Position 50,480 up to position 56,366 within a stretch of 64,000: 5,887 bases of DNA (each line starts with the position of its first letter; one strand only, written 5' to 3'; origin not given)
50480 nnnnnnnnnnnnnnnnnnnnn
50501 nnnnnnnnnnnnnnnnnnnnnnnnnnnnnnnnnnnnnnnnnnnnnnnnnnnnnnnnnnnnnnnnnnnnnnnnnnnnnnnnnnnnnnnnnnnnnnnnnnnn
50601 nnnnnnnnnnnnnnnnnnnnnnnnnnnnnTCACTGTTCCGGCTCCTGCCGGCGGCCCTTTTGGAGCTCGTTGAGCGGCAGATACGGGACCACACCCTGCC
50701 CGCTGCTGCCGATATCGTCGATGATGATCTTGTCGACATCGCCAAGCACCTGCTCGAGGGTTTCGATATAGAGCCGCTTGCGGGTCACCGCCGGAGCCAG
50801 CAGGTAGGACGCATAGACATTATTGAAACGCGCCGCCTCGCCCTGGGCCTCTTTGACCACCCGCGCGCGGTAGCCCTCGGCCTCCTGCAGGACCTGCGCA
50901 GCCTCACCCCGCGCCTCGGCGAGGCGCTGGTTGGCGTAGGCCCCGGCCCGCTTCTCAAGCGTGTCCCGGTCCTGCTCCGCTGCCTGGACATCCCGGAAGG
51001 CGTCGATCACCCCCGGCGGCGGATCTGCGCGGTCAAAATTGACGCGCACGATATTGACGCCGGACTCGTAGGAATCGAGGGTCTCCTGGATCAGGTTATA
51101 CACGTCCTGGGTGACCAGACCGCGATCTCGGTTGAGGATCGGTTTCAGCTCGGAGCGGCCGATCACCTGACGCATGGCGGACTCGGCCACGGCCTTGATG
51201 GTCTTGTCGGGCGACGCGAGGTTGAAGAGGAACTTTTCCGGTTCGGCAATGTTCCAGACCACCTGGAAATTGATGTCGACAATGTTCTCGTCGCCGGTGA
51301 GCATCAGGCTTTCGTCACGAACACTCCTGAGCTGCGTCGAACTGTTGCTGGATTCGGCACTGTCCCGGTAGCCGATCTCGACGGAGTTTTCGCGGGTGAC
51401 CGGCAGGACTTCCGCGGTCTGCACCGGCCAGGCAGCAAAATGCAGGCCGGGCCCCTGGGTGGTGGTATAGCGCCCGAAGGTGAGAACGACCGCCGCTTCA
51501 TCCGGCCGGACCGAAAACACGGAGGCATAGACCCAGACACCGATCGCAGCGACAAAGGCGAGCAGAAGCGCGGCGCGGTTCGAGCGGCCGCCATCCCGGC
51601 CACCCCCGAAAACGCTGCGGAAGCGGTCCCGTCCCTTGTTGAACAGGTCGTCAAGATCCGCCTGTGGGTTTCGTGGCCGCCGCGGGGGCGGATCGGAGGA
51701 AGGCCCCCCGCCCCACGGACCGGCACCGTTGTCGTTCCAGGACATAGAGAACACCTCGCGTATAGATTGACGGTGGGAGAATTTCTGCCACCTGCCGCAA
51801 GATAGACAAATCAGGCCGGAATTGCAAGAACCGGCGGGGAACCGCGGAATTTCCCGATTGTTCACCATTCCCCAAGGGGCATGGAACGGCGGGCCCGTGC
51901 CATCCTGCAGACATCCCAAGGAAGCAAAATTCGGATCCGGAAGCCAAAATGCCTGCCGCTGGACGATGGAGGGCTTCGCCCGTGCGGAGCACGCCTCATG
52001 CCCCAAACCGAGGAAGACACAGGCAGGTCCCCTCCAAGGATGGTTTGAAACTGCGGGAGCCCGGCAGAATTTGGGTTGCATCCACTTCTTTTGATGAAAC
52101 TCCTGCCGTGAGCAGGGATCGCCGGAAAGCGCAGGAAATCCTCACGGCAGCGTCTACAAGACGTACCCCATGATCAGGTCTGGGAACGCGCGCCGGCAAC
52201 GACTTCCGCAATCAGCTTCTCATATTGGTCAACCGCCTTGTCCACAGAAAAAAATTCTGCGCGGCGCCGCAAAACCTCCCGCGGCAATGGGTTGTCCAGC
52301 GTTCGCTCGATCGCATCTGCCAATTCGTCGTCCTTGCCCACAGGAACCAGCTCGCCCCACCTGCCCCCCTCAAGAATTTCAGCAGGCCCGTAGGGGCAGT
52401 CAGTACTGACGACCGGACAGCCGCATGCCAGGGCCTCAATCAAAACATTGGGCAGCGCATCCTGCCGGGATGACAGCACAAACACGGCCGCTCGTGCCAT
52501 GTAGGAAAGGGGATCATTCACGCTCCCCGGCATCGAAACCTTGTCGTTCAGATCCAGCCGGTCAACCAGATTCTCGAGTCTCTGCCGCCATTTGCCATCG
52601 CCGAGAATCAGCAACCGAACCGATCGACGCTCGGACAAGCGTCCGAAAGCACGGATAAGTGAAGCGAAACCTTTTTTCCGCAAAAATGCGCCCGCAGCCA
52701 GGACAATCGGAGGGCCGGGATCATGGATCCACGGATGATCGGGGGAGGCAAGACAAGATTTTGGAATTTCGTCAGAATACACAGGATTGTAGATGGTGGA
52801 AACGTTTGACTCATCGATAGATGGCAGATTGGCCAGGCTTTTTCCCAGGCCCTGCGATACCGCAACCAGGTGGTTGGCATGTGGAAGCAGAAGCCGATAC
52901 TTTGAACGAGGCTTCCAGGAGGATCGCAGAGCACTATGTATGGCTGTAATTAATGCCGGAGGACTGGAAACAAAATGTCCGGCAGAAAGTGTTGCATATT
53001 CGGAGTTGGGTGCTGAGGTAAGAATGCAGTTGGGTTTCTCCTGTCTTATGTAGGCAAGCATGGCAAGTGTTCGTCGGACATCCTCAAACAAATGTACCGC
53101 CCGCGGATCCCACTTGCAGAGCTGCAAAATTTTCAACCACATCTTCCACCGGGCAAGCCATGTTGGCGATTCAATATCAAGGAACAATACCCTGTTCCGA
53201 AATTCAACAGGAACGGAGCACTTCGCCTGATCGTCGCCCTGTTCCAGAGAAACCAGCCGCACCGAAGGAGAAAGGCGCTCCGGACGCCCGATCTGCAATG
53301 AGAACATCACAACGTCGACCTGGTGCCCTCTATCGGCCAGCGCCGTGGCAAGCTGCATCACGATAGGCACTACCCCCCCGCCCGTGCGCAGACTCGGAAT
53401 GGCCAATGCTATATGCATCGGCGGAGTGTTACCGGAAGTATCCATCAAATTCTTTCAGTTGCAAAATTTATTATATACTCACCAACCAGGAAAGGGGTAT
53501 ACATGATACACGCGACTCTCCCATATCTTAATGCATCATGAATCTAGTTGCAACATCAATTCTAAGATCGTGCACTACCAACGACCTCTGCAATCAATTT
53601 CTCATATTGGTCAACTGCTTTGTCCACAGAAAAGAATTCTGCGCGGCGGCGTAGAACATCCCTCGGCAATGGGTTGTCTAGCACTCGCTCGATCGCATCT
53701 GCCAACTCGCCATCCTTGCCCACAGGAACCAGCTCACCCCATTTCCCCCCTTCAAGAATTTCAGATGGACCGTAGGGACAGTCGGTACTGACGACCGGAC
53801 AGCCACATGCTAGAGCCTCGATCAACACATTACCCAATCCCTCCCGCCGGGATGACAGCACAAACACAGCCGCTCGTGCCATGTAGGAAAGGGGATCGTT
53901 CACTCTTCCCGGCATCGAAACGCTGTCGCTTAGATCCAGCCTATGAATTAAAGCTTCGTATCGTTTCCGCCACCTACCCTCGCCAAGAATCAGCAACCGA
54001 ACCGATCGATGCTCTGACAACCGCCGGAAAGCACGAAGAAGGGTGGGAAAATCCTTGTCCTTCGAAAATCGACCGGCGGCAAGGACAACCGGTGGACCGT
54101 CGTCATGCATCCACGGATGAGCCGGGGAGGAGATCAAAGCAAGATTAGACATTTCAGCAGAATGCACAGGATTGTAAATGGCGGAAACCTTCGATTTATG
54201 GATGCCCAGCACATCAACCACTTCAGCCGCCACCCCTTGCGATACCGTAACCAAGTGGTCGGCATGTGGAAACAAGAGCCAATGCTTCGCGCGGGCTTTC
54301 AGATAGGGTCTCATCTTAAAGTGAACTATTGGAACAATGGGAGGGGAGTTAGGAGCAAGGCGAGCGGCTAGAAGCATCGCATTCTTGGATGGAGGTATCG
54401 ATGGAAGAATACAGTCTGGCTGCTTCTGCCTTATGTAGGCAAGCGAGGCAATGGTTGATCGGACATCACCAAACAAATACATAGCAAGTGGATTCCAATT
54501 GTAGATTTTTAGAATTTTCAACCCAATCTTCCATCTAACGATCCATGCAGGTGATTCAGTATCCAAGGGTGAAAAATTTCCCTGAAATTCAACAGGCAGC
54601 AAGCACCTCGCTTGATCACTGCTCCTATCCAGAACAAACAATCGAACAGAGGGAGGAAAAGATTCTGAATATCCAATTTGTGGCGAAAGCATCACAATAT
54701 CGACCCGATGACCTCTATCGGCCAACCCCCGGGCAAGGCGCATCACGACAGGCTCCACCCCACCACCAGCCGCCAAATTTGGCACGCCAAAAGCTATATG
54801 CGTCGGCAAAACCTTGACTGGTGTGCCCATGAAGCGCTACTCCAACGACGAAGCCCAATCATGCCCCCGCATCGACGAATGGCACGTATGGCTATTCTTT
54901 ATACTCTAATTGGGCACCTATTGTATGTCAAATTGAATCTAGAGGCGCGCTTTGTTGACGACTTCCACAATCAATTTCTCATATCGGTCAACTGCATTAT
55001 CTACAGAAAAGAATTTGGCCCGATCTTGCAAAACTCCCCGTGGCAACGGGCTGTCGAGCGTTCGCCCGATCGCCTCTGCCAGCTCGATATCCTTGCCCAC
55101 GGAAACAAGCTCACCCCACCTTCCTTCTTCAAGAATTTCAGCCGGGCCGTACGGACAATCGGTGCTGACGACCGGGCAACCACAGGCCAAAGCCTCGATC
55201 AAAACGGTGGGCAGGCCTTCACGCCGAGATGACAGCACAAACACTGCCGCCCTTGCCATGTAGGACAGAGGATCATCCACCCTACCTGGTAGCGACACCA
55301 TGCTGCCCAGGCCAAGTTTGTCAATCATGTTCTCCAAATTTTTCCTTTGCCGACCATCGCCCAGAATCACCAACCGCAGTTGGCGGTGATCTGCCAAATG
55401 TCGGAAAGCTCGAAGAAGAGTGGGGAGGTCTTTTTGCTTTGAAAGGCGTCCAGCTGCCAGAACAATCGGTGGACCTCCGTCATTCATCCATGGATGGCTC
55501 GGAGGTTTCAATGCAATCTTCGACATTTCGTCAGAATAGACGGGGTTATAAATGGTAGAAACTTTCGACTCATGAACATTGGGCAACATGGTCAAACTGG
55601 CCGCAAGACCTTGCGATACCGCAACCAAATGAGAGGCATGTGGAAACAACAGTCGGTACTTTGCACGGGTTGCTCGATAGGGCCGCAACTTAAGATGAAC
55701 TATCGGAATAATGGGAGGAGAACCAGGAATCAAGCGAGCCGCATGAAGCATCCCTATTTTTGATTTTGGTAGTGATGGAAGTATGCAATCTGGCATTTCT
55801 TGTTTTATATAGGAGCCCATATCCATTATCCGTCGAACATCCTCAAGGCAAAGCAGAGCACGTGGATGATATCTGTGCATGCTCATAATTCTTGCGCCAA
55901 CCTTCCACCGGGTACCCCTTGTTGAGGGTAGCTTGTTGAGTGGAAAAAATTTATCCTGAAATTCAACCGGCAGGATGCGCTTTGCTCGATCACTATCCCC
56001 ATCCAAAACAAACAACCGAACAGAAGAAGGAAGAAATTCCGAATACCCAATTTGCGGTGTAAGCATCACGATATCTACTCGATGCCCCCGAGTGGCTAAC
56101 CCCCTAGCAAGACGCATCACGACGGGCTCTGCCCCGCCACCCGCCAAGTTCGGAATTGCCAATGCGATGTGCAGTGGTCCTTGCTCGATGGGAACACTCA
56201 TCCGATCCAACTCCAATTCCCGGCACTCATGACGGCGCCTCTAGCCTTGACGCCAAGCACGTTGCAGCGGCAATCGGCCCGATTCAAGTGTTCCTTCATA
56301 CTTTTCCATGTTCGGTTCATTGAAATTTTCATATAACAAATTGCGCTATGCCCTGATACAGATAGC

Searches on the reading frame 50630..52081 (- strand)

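Call 64: search_protein_families(library=pfam, proteins=[window:50630-52081:-], max_evalue=0.001)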
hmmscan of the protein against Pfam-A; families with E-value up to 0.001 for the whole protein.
window:50630-52081:- (483 aa): 2 families
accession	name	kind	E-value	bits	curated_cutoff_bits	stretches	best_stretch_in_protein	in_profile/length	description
PF01145.31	Band_7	-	8.2e-28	98.1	23.6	1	190-393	2-175/176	SPFH domain / Band 7 family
PF12221.13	HflK_N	-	1.3e-07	31.9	22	1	113-161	1-44/44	Bacterial membrane protein N terminal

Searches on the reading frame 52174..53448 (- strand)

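Call 64: search_protein_families(library=pfam, proteins=[window:52174-53448:-], max_evalue=0.001)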
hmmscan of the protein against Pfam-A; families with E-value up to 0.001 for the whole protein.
window:52174-53448:- (424 aa): 6 families
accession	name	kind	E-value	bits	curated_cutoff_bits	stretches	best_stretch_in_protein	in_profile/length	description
PF00534.26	Glycos_transf_1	-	1e-34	120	26.4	1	242-397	11-169/172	Glycosyl transferases group 1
PF13692.12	Glyco_trans_1_4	-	3.1e-33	115.5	27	1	247-386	2-142/142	Glycosyl transferases group 1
PF13439.12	Glyco_transf_4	-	1.1e-12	48.7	28.5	1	24-223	2-166/170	Glycosyltransferase Family 4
PF13579.12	Glyco_trans_4_4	-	2.4e-09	38.2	29.7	1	24-221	1-157/158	Glycosyl transferase 4-like domain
PF20706.3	GT4-conflict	-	9.1e-07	28.6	26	1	158-387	111-358/385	Family 4 Glycosyltransferase in conflict systems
PF13524.12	Glyco_trans_1_2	-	6e-06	26.7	25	1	271-397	9-125/144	Glycosyl transferase-like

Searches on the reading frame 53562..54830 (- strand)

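Call 64: search_protein_families(library=pfam, proteins=[window:53562-54830:-], max_evalue=0.001)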
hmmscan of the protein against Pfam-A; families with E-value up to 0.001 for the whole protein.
window:53562-54830:- (422 aa): 6 families
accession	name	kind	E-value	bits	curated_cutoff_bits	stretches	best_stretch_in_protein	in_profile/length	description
PF00534.26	Glycos_transf_1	-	6.2e-37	127.2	26.4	1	242-397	11-169/172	Glycosyl transferases group 1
PF13692.12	Glyco_trans_1_4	-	4.8e-34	118.1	27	1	247-386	2-142/142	Glycosyl transferases group 1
PF13439.12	Glyco_transf_4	-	9.5e-17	62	28.5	2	123-223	58-167/170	Glycosyltransferase Family 4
PF13579.12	Glyco_trans_4_4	-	6.9e-10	39.9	29.7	1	23-220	1-157/158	Glycosyl transferase 4-like domain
PF20706.3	GT4-conflict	-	1.2e-07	31.5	26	1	182-349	139-311/385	Family 4 Glycosyltransferase in conflict systems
PF13524.12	Glyco_trans_1_2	-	2.1e-05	24.9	25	1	268-397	6-125/144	Glycosyl transferase-like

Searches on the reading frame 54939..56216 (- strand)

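Call 64: search_protein_families(library=pfam, proteins=[window:54939-56216:-], max_evalue=0.001)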
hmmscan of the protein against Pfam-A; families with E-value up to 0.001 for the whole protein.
window:54939-56216:- (425 aa): 5 families
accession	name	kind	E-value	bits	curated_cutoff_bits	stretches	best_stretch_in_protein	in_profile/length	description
PF00534.26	Glycos_transf_1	-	2.1e-36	125.5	26.4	1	246-392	12-161/172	Glycosyl transferases group 1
PF13692.12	Glyco_trans_1_4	-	2.3e-33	115.9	27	1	250-388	2-141/142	Glycosyl transferases group 1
PF13439.12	Glyco_transf_4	-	3.2e-12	47.3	28.5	1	27-226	2-166/170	Glycosyltransferase Family 4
PF20706.3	GT4-conflict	-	1.3e-09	38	26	1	186-353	139-312/385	Family 4 Glycosyltransferase in conflict systems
PF13579.12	Glyco_trans_4_4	-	6e-09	36.9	29.7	1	27-224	1-157/158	Glycosyl transferase 4-like domain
